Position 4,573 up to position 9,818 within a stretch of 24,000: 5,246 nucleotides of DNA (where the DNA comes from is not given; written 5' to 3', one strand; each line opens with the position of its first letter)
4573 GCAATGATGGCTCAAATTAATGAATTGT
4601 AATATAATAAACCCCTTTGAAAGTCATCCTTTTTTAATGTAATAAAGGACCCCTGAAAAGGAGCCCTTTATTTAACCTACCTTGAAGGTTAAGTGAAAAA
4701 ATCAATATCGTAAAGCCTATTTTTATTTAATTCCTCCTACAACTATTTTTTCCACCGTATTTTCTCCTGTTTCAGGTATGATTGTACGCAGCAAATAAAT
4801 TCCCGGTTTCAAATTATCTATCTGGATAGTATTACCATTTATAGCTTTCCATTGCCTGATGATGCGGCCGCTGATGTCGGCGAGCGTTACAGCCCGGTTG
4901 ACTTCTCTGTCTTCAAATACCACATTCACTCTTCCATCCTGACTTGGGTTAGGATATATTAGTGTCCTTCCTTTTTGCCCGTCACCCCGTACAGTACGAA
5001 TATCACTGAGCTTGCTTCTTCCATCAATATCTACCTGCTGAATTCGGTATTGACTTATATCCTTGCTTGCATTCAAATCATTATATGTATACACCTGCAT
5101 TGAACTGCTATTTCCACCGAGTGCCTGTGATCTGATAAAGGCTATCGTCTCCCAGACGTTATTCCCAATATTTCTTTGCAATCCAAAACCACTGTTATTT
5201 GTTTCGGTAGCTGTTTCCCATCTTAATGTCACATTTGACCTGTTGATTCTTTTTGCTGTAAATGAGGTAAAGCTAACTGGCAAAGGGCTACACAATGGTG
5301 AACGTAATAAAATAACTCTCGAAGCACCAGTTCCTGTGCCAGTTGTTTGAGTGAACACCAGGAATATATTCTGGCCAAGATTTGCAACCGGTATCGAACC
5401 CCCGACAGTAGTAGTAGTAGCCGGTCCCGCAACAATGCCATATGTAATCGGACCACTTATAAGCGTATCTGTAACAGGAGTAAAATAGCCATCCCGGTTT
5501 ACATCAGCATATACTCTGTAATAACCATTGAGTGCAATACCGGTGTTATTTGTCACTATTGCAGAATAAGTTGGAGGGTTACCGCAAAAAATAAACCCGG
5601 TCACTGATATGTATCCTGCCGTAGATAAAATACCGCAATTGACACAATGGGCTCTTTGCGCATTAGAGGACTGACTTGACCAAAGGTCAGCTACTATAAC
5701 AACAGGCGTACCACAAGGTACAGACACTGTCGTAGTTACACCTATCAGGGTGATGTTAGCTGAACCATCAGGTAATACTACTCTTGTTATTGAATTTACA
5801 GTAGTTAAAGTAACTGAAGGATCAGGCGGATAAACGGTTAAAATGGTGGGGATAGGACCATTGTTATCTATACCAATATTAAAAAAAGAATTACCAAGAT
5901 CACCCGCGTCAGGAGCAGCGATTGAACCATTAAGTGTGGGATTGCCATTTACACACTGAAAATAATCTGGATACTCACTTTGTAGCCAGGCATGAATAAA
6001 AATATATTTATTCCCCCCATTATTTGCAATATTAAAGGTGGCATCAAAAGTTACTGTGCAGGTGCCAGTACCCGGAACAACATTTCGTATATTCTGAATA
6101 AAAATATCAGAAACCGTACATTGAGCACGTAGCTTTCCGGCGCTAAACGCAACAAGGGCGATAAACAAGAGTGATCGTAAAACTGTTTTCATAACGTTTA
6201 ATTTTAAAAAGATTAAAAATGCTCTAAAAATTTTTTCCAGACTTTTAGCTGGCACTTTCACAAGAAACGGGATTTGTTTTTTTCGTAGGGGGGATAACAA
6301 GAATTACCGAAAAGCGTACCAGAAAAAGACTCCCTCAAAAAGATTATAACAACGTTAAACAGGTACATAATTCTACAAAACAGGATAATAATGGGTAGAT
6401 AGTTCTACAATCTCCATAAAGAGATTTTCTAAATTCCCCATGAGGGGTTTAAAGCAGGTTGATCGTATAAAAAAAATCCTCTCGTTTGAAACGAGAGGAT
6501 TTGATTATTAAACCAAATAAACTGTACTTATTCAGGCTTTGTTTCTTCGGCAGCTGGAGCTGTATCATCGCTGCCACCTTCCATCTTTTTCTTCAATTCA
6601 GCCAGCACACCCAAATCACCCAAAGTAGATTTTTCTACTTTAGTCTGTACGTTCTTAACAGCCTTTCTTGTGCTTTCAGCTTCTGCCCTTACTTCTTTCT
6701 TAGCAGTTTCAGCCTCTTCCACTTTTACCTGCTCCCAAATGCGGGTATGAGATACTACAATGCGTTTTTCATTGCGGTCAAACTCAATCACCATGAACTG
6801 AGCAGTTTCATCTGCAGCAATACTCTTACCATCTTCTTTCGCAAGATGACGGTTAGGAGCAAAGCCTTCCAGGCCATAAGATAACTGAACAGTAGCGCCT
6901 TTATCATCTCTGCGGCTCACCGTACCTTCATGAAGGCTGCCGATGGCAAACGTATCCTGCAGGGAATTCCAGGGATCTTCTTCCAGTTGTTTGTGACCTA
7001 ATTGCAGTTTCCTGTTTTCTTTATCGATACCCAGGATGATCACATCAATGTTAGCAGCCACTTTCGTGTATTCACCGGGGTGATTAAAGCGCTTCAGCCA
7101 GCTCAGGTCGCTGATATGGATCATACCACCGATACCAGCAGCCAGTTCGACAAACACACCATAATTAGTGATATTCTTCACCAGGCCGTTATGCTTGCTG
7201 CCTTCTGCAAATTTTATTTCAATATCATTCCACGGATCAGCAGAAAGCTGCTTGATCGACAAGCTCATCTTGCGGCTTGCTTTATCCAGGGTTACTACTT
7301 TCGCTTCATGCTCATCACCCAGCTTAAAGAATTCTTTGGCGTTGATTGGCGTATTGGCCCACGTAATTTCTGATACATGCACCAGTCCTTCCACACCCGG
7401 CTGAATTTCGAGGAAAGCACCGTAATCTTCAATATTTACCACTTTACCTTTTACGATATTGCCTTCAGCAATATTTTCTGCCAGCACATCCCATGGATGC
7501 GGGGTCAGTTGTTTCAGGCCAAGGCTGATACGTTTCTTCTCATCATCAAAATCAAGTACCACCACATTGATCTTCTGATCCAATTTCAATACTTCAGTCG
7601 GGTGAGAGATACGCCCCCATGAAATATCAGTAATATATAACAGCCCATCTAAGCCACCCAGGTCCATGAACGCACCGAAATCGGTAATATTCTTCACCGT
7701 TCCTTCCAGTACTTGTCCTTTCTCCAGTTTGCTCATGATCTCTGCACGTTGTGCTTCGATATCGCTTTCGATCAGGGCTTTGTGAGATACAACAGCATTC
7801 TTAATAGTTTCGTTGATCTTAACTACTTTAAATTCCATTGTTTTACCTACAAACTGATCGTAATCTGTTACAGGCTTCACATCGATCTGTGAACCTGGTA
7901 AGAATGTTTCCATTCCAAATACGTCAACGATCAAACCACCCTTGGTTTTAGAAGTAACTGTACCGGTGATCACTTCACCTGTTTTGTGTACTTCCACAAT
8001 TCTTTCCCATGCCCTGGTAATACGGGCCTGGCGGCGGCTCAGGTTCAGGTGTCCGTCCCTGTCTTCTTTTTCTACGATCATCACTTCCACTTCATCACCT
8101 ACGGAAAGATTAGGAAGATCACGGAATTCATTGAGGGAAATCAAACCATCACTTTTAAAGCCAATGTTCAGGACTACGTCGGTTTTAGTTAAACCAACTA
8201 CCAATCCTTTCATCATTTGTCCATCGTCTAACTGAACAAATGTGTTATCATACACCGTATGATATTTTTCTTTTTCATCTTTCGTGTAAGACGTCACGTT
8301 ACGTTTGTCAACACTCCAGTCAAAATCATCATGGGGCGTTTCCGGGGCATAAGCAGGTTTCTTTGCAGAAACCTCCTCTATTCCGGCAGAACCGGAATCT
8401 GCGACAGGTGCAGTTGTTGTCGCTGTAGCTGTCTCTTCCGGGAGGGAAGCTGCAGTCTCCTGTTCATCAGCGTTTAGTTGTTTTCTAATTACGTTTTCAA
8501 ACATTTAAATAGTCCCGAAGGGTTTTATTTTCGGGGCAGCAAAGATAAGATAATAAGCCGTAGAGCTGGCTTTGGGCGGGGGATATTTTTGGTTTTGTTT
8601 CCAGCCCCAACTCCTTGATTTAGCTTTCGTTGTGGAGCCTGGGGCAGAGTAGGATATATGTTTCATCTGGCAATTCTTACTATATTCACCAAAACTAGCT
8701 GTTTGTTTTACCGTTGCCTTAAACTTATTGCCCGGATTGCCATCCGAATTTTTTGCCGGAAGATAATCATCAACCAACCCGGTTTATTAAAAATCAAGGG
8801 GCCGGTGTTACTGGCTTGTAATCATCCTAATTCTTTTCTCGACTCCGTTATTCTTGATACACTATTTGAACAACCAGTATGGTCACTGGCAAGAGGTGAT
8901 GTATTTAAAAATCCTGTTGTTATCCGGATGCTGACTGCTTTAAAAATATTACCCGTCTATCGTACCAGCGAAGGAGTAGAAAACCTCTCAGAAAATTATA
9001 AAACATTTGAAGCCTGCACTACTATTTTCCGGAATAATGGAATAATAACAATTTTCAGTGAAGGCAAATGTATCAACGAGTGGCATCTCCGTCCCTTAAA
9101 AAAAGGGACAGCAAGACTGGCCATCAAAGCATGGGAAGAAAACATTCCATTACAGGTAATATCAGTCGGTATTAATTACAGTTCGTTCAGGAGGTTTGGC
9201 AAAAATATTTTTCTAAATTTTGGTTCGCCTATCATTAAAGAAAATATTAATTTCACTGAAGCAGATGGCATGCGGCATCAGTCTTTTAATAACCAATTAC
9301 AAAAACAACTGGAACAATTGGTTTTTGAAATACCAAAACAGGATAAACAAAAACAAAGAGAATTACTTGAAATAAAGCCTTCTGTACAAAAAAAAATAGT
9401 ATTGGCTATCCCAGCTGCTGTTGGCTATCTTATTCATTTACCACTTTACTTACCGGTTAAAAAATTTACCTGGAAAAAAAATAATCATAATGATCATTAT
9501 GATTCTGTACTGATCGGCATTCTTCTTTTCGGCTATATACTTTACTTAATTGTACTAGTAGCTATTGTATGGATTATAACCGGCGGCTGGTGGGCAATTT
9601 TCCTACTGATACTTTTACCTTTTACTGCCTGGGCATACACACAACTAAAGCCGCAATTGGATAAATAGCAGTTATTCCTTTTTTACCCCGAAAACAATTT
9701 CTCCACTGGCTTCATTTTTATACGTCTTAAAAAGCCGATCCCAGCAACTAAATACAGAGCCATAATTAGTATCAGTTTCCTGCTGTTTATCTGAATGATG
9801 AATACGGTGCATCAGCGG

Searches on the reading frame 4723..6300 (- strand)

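Call 63: search_protein_families(library=pfam, proteins=[window:4723-6300:-], max_evalue=0.001)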
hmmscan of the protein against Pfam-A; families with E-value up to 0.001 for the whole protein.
window:4723-6300:- (525 aa): 1 family
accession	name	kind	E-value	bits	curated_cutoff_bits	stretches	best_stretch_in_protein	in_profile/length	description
PF18962.6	Por_Secre_tail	-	5.1e-10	39.9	27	1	448-521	1-75/75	Secretion system C-terminal sorting domain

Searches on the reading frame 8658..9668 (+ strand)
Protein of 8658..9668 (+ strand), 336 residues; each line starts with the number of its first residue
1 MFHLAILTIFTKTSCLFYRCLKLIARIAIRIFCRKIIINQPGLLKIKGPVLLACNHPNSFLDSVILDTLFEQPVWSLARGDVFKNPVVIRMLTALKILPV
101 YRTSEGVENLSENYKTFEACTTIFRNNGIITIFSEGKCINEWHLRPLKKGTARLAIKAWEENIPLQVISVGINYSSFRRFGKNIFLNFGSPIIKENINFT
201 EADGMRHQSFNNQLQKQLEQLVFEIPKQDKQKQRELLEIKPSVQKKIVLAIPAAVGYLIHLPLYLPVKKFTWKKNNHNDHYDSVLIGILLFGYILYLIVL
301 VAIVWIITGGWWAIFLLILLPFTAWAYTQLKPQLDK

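Call 4: search_protein_families(library=pfam, proteins=[window:8658-9668:+], max_evalue=0.01)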
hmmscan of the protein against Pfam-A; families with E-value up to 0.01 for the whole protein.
window:8658-9668:+ (336 aa): 1 family
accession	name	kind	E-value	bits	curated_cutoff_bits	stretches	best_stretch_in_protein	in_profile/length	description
PF01553.26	Acyltransferase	-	1.6e-16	60.8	23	1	45-168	11-127/132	Acyltransferase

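Call 5: search_protein_families(library=ncbifam, proteins=[window:8658-9668:+], max_evalue=0.01)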
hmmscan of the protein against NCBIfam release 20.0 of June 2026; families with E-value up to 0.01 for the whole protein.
window:8658-9668:+ (336 aa): 3 families
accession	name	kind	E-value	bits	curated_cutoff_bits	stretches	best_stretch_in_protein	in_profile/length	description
TIGR00530.1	AGP_acyltrn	subfamily_domain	6.9e-13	48.5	102.95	1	38-164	6-126/130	1-acylglycerol-3-phosphate O-acyltransferase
NF006386.0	PRK08633.1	equivalog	7.8e-11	40.4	1221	1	19-238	413-619/1147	acyl-[ACP]--phospholipid O-acyltransferase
NF052553.1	LyOrLpactfOlsABRUA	equivalog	0.0031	16.7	300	1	24-174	43-185/263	lyso-ornithine lipid O-acyltransferase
